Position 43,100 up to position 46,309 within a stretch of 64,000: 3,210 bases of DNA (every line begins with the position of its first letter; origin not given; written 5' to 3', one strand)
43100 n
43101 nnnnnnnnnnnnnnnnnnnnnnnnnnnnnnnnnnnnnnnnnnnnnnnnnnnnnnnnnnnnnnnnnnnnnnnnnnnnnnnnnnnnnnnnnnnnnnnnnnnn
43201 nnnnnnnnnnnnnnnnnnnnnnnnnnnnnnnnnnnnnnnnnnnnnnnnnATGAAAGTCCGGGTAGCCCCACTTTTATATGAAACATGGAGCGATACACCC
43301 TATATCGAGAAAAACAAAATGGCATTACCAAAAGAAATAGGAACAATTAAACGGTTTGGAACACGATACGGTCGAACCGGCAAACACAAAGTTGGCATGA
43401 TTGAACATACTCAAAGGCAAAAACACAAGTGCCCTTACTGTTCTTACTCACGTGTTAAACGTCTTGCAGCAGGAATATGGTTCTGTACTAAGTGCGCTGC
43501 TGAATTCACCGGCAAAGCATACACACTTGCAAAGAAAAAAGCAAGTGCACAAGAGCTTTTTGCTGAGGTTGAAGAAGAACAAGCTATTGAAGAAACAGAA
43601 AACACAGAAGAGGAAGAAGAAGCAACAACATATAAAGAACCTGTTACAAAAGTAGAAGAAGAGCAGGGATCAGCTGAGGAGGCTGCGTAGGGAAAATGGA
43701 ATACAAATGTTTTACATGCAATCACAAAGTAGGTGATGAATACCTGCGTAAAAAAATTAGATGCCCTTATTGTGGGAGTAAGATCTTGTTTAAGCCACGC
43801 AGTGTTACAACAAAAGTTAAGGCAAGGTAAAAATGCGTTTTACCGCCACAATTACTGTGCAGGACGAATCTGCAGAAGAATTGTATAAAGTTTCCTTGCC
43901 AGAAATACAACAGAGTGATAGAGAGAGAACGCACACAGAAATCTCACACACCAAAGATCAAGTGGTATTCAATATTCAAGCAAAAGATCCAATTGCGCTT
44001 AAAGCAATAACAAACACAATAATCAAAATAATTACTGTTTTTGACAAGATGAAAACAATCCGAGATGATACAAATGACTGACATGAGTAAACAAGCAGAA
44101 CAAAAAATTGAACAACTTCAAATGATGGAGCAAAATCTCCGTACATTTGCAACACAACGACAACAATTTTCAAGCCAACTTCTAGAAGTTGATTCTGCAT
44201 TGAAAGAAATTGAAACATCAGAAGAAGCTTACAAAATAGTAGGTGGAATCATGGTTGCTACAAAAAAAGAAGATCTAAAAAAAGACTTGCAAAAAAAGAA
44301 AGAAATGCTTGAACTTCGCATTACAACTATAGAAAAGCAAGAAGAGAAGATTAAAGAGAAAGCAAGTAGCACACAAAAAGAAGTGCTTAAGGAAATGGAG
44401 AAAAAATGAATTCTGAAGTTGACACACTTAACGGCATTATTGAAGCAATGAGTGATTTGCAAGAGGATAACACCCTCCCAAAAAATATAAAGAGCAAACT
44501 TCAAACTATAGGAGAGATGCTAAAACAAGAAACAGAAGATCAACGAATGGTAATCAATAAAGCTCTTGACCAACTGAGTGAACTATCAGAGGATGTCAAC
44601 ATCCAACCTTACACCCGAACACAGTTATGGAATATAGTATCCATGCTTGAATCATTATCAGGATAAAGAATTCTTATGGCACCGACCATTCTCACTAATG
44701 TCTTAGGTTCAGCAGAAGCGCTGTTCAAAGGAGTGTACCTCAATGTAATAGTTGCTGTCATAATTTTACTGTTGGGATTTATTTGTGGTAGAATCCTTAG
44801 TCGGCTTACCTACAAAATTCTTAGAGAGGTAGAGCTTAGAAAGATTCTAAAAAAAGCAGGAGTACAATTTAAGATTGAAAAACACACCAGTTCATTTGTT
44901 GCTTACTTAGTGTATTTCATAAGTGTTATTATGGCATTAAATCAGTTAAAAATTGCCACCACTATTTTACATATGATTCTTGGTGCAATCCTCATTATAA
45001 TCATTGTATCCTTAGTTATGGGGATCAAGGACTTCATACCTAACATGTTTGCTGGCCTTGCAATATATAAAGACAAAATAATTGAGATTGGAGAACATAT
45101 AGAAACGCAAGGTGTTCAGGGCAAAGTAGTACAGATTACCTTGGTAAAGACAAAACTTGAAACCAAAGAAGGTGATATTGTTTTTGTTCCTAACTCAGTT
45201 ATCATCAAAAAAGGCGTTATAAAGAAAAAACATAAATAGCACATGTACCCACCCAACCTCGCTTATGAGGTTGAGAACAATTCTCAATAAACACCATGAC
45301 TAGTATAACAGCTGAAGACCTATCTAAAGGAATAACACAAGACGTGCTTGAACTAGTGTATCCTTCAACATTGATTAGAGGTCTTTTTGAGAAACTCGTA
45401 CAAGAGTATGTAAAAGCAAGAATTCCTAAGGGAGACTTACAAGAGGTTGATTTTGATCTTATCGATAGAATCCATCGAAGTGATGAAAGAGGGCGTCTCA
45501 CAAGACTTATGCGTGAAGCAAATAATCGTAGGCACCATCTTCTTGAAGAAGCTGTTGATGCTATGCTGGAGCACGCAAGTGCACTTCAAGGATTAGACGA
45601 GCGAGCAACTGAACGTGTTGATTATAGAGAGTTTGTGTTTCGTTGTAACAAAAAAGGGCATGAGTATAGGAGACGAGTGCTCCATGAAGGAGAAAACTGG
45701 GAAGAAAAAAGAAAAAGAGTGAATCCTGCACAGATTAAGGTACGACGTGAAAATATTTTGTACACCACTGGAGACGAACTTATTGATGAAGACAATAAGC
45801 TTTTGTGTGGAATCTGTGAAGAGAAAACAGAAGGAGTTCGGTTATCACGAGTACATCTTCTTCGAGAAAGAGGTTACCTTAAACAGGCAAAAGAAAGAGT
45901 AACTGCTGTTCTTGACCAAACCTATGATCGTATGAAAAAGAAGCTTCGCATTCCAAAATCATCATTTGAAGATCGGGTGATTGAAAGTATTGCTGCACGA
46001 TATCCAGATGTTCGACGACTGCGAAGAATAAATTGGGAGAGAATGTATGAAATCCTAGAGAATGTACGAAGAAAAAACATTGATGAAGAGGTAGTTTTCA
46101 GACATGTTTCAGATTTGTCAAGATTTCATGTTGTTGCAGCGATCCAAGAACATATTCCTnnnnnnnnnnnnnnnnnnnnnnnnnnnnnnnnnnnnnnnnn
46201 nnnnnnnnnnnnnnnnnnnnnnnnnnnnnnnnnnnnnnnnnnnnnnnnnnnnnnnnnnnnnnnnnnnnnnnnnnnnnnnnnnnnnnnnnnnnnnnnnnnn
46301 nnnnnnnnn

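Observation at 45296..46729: RelA/SpoT-homolog synthetase-domain protein in an archaeal context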

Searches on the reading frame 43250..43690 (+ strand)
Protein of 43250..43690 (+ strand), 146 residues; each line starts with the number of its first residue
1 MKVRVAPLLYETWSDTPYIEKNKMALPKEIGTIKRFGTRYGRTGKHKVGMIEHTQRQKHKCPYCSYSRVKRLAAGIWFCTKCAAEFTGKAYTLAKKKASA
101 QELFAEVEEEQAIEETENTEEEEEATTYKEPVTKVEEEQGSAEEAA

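Call 9: search_protein_families(library=pfam, proteins=[window:43250-43690:+], max_evalue=0.001)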
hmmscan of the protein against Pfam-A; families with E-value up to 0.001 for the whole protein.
window:43250-43690:+ (146 aa): 1 family
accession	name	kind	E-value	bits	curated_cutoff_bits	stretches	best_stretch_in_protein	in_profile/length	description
PF01780.25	Ribosomal_L37ae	-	4.1e-21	75.3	21.9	1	28-98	3-73/85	Ribosomal L37ae protein family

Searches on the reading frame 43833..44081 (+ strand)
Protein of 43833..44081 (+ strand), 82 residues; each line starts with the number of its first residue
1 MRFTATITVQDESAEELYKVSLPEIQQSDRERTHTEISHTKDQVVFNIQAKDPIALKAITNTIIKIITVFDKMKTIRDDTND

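Call 9: search_protein_families(library=pfam, proteins=[window:43833-44081:+], max_evalue=0.001)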
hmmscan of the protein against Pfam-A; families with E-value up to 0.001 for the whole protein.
window:43833-44081:+ (82 aa): 1 family
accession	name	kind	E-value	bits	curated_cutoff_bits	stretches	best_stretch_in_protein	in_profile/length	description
PF09341.15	Pcc1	-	1.7e-06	28.8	20.9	1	3-69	2-69/75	Transcription factor Pcc1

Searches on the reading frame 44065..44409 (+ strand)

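Call 9: search_protein_families(library=pfam, proteins=[window:44065-44409:+], max_evalue=0.001)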
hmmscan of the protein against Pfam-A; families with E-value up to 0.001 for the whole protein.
window:44065-44409:+ (114 aa): 1 family
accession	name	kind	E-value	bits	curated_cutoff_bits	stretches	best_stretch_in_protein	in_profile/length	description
PF01920.25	Prefoldin_2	-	3.5e-15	56.3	27.6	1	12-111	1-103/106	Prefoldin subunit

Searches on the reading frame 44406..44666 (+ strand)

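Call 9: search_protein_families(library=pfam, proteins=[window:44406-44666:+], max_evalue=0.001)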
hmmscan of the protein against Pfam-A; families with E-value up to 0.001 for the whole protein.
window:44406-44666:+ (86 aa): 2 families
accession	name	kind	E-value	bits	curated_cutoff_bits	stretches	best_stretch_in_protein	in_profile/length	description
PF03685.18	UPF0147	-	3.7e-17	62.6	23.6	1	7-84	4-81/81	Uncharacterised protein family (UPF0147)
PF09079.17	Cdc6_C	-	0.00027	21.3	25.1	1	22-84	4-65/96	CDC6, C terminal winged helix domain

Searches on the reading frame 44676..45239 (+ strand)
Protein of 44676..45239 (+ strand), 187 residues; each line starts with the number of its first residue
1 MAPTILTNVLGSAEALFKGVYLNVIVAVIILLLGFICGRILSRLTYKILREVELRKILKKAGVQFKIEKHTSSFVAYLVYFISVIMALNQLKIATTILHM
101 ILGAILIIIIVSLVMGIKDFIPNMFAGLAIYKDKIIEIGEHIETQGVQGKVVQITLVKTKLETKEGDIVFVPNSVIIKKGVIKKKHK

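Call 9: search_protein_families(library=pfam, proteins=[window:44676-45239:+], max_evalue=0.001)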
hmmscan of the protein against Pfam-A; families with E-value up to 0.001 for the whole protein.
window:44676-45239:+ (187 aa): 2 families
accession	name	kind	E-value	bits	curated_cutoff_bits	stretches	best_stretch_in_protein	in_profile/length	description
PF00924.24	MS_channel_2nd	-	2.9e-14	53.4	20.2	1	120-180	2-62/68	Mechanosensitive ion channel, beta-domain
PF05552.17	MS_channel_1st_1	-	0.00024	21.3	22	1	23-53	16-46/50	Mechanosensitive ion channel, conserved TM helix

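Call 87: search_protein_families(library=padloc, proteins=[window:44676-45239:+], max_evalue=0.1)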
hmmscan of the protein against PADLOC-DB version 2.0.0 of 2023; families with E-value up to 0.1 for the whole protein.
window:44676-45239:+ (187 aa): 0 families

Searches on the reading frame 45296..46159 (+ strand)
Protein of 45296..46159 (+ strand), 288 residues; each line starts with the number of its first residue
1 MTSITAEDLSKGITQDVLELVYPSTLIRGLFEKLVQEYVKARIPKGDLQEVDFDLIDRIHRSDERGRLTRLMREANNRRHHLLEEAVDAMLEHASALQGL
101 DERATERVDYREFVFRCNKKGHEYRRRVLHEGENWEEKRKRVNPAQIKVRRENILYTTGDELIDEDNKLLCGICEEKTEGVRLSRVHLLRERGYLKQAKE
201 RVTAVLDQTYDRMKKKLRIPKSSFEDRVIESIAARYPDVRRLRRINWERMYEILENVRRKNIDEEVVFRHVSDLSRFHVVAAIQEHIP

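Call 62: predict_structure(alignment_id=A4)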
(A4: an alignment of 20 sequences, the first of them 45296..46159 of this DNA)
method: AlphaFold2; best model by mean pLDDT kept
length: 288 residues; sequences in the alignment: 20
mean_pLDDT: 86.9   pTM: 0.72
mean pLDDT of the five models: 86.9, 86.9, 86.8, 85.5, 84.0
residues with pLDDT >= 90: 152; 70-90: 102; 50-70: 30; < 50: 4
segments of 3 or more residues with pLDDT < 50: 1-3
pLDDT, mean of each block of 10 residues (from residue 1): 54 65 84 82 58 81 90 88 87 88 88 95 93 63 90 89 95 95 90 91 98 95 96 94 93 94 94 97 95
secondary structure, 60 per line:
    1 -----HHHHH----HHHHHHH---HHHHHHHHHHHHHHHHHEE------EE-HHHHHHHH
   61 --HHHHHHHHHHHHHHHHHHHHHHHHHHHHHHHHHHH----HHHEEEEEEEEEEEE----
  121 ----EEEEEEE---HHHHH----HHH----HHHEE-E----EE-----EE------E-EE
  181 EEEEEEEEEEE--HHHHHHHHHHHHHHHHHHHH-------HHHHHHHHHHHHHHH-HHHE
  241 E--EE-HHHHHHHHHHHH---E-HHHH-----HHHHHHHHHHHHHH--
elements in order: H6-10 H15-21 H25-41 H53-60 H63-97 E105-116 E125-131 H135-139 E179-191 H194-213 H221-235 H247-258 H264-267 H273-286

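Call 95: fold_search(model_id=the predicted structure, library=pdb)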
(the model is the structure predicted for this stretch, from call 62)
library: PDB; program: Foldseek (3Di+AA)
matches with E <= 10: 86; with E <= 0.001: 0
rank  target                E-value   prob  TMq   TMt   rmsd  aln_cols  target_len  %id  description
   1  8i5f_A                1.4e-01  0.08  0.12  0.09  19.1       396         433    8  Crystal structure of the DHR-2 domain of DOCK10 in complex with Cdc42 (T17N mutant) (released 2023-03-15)
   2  9nb9_A                3.3e-01  0.57  0.25  0.38  16.5       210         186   11  Viral protein DP71L in complex with phosphorylated eIF2alpha (NTD) and protein phosphatase 1A (D64A), stabilized by G- (released 2025-07-09)
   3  7rto_B                8.4e-01  0.04  0.12  0.10  21.5       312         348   10  Cryo-EM structure of bluetongue virus capsid protein VP5 at low endosomal pH intermediate state 2 (released 2021-11-03)
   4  6o81_L                1.2e+00  0.21  0.23  0.24  16.1       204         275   13  Electron cryo-microscopy of the eukaryotic translation initiation factor 2B bound to translation initiation factor 2 f (released 2019-05-15)
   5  3puz_F                1.2e+00  0.02  0.09  0.06  28.2       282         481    9  Crystal Structure of a pre-translocation state MBP-Maltose transporter complex bound to AMP-PNP (released 2011-05-18)
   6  2yin_B                1.4e+00  0.03  0.14  0.11  20.5       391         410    9  STRUCTURE OF THE COMPLEX BETWEEN Dock2 AND Rac1. (released 2011-05-25)
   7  9hve_K                1.5e+00  0.18  0.24  0.24  16.6       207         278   13  Native human eIF2-eIF2B complex (released 2025-11-19)
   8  5cfb_A                1.5e+00  0.04  0.10  0.09  20.5       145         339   10  Crystal Structure of Human Glycine Receptor alpha-3 Bound to Strychnine (released 2015-09-30)
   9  7qn5_E                1.8e+00  0.04  0.10  0.09  14.1       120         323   18  Cryo-EM structure of human full-length extrasynaptic alpha4beta3delta GABA(A)R in complex with nanobody Nb25 (released 2022-04-13)
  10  3b13_A                1.9e+00  0.03  0.13  0.10  19.9       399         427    9  Crystal structure of the DHR-2 domain of DOCK2 in complex with Rac1 (T17N mutant) (released 2012-03-14)
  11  6tm1_C                1.9e+00  0.02  0.12  0.10  19.4       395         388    9  Crystal structure of the DHR2 domain of DOCK10 in complex with RAC3 (released 2020-01-22)
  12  9had_A                2.1e+00  0.04  0.08  0.15  13.8       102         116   11  Der f 21 dust mite allergen with computationally designed DerF21_b10 binder (released 2024-12-18)
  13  9e78_1H               2.1e+00  0.02  0.11  0.08  13.3       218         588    9  48-nm repeat of the Leishmania tarentolae doublet microtubule (released 2025-03-12)
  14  3a8p_D                2.2e+00  0.03  0.16  0.18  13.3       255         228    8  Crystal structure of the Tiam2 PHCCEx domain (released 2009-11-24)
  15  5w93_A                2.5e+00  0.06  0.12  0.20  12.1       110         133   14  p130Cas complex with paxillin LD1 (released 2017-09-06)
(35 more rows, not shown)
